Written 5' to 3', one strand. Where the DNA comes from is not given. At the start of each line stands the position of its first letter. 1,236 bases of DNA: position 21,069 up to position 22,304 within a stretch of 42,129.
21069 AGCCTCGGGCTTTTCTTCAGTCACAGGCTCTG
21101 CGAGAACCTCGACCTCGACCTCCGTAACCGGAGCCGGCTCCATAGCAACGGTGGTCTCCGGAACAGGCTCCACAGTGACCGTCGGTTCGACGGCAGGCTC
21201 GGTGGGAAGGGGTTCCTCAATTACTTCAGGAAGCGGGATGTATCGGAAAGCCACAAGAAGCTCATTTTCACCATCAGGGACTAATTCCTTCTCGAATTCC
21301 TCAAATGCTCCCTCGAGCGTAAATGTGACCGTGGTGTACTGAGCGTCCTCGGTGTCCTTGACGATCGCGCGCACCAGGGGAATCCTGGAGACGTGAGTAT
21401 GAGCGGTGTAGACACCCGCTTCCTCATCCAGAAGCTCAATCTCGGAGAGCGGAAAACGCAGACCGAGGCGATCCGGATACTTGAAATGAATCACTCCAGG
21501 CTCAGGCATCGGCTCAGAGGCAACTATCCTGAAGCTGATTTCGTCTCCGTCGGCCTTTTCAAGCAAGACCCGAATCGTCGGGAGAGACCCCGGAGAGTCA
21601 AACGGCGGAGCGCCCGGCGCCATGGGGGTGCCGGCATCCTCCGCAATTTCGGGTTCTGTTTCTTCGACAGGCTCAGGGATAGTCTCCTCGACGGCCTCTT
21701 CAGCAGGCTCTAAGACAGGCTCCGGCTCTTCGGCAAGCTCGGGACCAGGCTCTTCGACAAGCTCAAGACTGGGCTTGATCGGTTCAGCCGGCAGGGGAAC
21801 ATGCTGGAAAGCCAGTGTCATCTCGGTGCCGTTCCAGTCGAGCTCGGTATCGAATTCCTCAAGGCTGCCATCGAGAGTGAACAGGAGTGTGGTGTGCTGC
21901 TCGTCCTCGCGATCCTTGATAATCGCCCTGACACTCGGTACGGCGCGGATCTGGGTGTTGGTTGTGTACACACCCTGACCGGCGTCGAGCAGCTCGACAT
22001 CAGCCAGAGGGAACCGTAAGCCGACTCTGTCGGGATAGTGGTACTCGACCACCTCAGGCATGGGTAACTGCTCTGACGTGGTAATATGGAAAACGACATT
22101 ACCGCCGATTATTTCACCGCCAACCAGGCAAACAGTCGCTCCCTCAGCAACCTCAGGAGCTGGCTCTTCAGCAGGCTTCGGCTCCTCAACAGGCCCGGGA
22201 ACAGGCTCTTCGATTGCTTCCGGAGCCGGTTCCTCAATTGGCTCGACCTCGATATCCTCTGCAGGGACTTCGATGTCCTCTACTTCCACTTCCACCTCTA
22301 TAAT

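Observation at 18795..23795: A ~1640-aa secretin with six AMIN-like modules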

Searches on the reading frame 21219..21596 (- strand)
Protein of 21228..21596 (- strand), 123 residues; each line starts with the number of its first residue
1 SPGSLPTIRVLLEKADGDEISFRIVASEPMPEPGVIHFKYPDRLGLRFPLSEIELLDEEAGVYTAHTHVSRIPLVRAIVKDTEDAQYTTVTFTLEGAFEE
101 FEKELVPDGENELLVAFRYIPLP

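Call 10: search_protein_families(library=pfam, proteins=[window:21228-21596:-], max_evalue=10)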
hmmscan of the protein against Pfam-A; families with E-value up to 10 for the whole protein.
seq(123 aa): 0 families

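Call 26: search_solved_structures(query=A2, max_evalue=10, show_alignments=3)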
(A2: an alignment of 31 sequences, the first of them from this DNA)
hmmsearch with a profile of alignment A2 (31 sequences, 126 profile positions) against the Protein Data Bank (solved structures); distinct sequences matched with E-value up to 10: 0.

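Call 29: predict_structure(alignment_id=A2)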
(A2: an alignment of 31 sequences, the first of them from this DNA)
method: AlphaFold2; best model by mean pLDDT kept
length: 126 residues; sequences in the alignment: 31
mean_pLDDT: 95.2   pTM: 0.87
mean pLDDT of the five models: 95.2, 94.6, 94.3, 93.9, 93.6
residues with pLDDT >= 90: 115; 70-90: 8; 50-70: 2; < 50: 1
segments of 3 or more residues with pLDDT < 50: none
pLDDT, mean of each block of 10 residues (from residue 1): 84 97 96 97 98 94 96 98 97 97 96 98 85
secondary structure, 60 per line:
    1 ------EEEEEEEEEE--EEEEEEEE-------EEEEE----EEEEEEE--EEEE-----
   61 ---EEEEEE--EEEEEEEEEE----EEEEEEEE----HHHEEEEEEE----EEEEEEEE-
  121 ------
elements in order: E7-16 E19-26 E34-38 E43-49 E52-55 E64-69 E72-81 E86-93 E101-107 E112-119

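Call 33: fold_search(model_id=the predicted structure, library=pdb)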
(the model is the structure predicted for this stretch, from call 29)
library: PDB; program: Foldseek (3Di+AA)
matches with E <= 10: 844; with E <= 0.001: 0
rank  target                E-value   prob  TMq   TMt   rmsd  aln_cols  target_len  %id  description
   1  4aqz_MODEL_1_A        4.6e-03  1.00  0.62  0.57   5.3       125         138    9  B2 domain of Neisseria meningitidis Pilus assembly protein PilQ (released 2012-10-17)
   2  4av2_A                6.7e-03  1.00  0.61  0.30   3.5       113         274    9  Single particle electron microscopy of PilQ dodecameric complexes from Neisseria meningitidis. (released 2012-10-17)
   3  9nvf_M                2.1e-02  0.85  0.31  0.36  15.4       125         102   15  mjHSP16.5 26mer (+lysozyme, 75C) (released 2025-04-16)
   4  3ndy_E                2.5e-02  0.72  0.25  0.29  11.2       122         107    8  The structure of the catalytic and carbohydrate binding domain of endoglucanase D from Clostridium cellulovorans (released 2010-09-08)
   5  9nvj_J                3.7e-02  0.82  0.32  0.37  15.0       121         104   15  mjHSP16.5 34mer (+lysozyme, 75C) (released 2025-04-16)
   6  3jc8_Qa               4.6e-02  1.00  0.63  0.21   4.0       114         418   15  Architectural model of the type IVa pilus machine in a piliated state (released 2016-03-16)
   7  4h56_A                4.6e-02  0.14  0.18  0.09  25.9       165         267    8  Crystal structure of the Clostridium perfringens NetB toxin in the membrane inserted form (released 2012-12-26)
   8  9nvk_o                5.1e-02  0.84  0.35  0.37  14.2       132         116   14  mjHSP16.5 36mer (+lysozyme, 75C) (released 2025-04-16)
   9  6m9z_A                5.4e-02  0.33  0.26  0.17  16.3       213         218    7  X-ray Structure of Branchiostoma floridae fluorescent protein lanFP6G (released 2019-04-03)
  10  9nvi_G                6.6e-02  0.92  0.38  0.45  11.4       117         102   14  mjHSP16.5 32mer (+lysozyme, 75C) (released 2025-04-16)
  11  9nvf_J                7.7e-02  0.90  0.37  0.42  11.8       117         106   14  mjHSP16.5 26mer (+lysozyme, 75C) (released 2025-04-16)
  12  9nvf_L                9.0e-02  0.89  0.38  0.44  11.3       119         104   13  mjHSP16.5 26mer (+lysozyme, 75C) (released 2025-04-16)
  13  9nvc_A                1.0e-01  0.57  0.32  0.33  16.4       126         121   16  mjHSP16.5 24mer (+lysozyme, 75C) (released 2025-04-16)
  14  4eld_B                1.2e-01  0.84  0.37  0.41  11.4       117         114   14  Crystal Structure of an Activated Variant of Small Heat Shock Protein Hsp16.5 (released 2012-06-13)
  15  9nvk_A                1.2e-01  0.66  0.35  0.37  16.1       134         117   16  mjHSP16.5 36mer (+lysozyme, 75C) (released 2025-04-16)
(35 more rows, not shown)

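Call 40: find_homologous_proteins(query=A2, max_evalue=0.001)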
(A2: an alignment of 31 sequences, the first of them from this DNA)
Query A2 (31 sequences): 2973 candidates shared short words with the query, none scored E <= 0.001.

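Call 70: search_protein_families(library=pfam, alignment_id=A2, max_evalue=1)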
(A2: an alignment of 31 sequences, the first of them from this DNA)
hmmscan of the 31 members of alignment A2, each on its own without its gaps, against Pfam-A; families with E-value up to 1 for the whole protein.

A. member 1, seq(126 aa): 0 families

B. families by the number of members that match (of 31 scanned): 7 families
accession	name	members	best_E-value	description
PF19432.4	RME-8_N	2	0.25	DNAJ protein RME-8 N-terminal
PF00677.23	Lum_binding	1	0.016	Lumazine binding domain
PF08936.15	CsoSCA_C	1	0.14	Carboxysome Shell Carbonic Anhydrase, C-terminal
PF04472.17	SepF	1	0.19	Cell division protein SepF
PF15149.11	CATSPERB_C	1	0.19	CATSPERB, C-terminal domain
PF18692.7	DUF5640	1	0.23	Family of unknown function (DUF5640)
PF05212.18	DUF707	1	0.28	Protein of unknown function (DUF707)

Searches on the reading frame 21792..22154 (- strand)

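Call 10: search_protein_families(library=pfam, proteins=[window:21792-22154:-], max_evalue=10)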
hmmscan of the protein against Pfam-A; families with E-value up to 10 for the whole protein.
seq(121 aa): 1 family
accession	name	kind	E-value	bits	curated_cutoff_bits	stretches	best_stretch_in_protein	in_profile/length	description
PF05212.18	DUF707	-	0.26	10.9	24.1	1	69-111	48-89/299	Protein of unknown function (DUF707)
